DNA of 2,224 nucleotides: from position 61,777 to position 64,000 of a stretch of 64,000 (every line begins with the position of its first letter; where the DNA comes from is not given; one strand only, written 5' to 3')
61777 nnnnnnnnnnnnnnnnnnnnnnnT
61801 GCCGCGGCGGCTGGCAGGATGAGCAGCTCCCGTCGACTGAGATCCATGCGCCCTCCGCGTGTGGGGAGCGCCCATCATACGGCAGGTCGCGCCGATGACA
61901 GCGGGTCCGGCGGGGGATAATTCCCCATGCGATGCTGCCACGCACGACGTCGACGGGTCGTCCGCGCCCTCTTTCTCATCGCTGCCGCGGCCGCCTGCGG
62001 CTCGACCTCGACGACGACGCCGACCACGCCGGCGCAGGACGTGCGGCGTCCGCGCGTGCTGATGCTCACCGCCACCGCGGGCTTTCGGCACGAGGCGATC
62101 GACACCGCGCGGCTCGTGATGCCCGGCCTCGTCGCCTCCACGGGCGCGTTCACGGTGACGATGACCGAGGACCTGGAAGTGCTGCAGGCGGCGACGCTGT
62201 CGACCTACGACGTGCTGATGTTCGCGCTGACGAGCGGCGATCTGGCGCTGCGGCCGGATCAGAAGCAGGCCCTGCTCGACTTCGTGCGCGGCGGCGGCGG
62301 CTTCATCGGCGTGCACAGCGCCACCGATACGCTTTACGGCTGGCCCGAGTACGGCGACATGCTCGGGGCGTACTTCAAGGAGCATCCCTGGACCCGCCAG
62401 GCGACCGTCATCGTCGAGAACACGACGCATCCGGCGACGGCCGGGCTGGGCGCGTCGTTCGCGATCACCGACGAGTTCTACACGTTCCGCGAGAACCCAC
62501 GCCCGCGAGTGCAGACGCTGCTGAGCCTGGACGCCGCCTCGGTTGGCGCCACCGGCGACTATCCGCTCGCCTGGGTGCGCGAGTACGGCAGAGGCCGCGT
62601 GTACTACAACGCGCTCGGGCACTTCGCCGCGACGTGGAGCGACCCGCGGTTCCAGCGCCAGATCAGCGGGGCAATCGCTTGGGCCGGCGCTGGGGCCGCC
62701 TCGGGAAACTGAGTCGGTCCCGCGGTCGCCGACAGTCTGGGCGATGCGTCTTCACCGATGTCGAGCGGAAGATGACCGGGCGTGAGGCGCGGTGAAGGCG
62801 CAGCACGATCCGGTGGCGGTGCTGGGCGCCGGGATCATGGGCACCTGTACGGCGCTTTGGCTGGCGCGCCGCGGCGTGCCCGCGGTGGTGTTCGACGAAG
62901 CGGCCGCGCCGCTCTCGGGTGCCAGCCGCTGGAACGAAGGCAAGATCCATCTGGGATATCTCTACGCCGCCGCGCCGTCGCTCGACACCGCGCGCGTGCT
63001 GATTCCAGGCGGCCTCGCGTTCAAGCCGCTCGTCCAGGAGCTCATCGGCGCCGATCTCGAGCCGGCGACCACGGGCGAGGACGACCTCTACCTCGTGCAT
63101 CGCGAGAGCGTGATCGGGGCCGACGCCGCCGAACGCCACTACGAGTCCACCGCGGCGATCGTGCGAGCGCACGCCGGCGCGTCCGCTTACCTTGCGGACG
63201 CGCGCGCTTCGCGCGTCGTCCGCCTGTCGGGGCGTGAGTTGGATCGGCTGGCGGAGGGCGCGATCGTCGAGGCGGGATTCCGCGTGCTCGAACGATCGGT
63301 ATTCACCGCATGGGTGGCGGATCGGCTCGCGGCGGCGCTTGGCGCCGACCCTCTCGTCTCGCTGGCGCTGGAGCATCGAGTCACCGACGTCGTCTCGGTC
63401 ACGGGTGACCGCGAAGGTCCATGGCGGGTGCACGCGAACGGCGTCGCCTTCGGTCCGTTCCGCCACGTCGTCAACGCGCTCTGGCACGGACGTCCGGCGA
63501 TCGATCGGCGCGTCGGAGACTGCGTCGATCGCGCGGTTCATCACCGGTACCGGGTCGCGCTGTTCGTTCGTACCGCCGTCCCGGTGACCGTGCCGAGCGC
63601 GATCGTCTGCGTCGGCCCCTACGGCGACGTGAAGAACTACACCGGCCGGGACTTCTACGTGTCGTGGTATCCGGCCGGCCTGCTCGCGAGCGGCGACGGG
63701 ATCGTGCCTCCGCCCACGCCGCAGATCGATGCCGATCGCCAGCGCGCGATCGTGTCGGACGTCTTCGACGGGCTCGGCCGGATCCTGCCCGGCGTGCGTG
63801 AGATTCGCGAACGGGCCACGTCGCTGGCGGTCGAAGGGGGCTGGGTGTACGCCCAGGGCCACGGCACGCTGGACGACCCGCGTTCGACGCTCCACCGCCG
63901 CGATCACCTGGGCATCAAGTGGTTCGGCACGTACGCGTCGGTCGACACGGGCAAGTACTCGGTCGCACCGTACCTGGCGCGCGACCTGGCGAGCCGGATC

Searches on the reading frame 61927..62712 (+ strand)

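Call 76: search_protein_families(library=pfam, proteins=[window:61927-62712:+], max_evalue=0.001)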
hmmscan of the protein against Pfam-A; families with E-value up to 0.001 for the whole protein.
window:61927-62712:+ (261 aa): 1 family
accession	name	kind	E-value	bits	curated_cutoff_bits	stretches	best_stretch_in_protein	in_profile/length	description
PF06283.17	ThuA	-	9.8e-57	193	33.4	1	43-253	1-209/209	Trehalose utilisation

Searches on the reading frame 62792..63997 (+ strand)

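Call 76: search_protein_families(library=pfam, proteins=[window:62792-63997:+], max_evalue=0.001)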
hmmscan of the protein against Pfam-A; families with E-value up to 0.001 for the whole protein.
window:62792-63997:+ (402 aa): 1 family
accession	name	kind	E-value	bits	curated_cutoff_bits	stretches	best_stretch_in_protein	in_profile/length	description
PF01266.30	DAO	-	1.8e-12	47.9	27.9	1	8-358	2-336/353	FAD dependent oxidoreductase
